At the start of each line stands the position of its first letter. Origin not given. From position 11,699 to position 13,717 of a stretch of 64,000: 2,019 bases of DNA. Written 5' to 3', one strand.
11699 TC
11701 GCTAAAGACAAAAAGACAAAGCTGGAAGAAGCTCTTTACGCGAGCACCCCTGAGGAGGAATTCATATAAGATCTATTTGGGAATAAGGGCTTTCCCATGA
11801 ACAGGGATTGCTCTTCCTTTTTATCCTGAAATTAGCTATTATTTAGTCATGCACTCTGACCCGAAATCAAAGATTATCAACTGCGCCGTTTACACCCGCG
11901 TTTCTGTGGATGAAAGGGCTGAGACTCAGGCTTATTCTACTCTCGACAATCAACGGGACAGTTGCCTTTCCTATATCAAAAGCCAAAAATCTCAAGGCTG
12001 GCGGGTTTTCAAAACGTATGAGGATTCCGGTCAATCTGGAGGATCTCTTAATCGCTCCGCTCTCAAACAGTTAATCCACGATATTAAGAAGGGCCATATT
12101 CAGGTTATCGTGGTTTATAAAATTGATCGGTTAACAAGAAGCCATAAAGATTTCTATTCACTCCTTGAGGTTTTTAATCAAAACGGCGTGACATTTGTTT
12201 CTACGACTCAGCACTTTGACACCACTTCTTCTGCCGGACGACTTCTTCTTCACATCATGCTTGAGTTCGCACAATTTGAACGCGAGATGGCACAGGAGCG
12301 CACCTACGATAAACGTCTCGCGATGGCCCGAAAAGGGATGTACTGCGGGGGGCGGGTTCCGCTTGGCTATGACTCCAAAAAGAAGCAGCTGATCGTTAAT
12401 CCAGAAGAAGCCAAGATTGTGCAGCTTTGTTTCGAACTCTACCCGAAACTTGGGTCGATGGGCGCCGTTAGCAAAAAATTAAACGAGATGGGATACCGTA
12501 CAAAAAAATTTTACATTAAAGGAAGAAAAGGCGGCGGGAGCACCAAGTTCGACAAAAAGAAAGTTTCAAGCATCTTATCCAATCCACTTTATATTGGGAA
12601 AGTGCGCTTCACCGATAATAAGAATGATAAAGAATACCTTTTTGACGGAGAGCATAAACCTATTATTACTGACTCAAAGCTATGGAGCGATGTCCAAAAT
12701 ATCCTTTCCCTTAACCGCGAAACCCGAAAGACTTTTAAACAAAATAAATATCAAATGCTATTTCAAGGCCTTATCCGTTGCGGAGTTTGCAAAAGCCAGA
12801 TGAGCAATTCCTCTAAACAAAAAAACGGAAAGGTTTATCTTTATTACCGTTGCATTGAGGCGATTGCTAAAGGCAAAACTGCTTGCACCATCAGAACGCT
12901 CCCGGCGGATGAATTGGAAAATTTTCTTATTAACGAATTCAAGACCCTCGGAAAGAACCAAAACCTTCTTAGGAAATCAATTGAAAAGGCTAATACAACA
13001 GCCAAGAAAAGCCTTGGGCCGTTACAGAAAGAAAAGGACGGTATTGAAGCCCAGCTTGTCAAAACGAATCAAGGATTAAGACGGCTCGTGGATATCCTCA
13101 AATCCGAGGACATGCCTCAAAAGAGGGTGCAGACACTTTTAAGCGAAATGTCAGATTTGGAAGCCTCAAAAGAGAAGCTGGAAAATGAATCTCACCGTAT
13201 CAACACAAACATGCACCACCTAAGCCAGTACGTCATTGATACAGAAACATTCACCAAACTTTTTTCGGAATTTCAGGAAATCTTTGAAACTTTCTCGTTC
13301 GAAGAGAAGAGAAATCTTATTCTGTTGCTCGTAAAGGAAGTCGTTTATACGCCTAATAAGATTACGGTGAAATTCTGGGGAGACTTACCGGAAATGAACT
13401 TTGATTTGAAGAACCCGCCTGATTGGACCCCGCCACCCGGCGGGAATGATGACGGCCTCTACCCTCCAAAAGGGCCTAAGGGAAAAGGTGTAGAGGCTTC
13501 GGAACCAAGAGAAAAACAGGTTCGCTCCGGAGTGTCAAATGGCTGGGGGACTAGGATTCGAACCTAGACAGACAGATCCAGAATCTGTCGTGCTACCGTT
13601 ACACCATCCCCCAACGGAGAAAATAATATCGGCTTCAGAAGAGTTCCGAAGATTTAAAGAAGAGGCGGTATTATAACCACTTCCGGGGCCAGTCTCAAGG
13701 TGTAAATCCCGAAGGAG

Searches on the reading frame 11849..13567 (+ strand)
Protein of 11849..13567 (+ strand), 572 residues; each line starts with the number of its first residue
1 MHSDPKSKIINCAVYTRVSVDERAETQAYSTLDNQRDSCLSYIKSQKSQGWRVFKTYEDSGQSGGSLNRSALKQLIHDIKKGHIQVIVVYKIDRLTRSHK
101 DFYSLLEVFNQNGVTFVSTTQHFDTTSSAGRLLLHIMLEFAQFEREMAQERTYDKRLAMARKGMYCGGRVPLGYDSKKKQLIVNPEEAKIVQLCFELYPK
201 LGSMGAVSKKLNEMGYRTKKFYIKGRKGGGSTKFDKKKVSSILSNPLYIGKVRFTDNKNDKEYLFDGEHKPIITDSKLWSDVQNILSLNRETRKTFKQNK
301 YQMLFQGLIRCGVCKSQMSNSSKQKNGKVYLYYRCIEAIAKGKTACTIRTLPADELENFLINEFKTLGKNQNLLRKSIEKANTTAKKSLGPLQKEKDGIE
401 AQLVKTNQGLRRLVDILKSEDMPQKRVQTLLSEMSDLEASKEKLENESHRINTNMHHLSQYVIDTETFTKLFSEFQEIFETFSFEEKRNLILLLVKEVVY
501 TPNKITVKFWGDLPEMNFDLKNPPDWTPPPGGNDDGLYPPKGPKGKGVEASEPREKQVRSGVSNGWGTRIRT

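Call 62: search_protein_families(library=pfam, proteins=[window:11849-13567:+], max_evalue=0.001)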
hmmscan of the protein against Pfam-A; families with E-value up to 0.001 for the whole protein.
window:11849-13567:+ (572 aa): 3 families
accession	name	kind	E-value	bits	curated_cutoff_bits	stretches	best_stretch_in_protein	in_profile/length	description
PF00239.26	Resolvase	-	2.8e-36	125.2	23.3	1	13-164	2-144/145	Resolvase, N terminal domain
PF07508.19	Recombinase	-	5e-17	62.5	21.1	1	185-287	1-100/102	Recombinase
PF13408.12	Zn_ribbon_recom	-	9e-14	52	25.3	1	304-364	1-57/58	Recombinase zinc beta ribbon domain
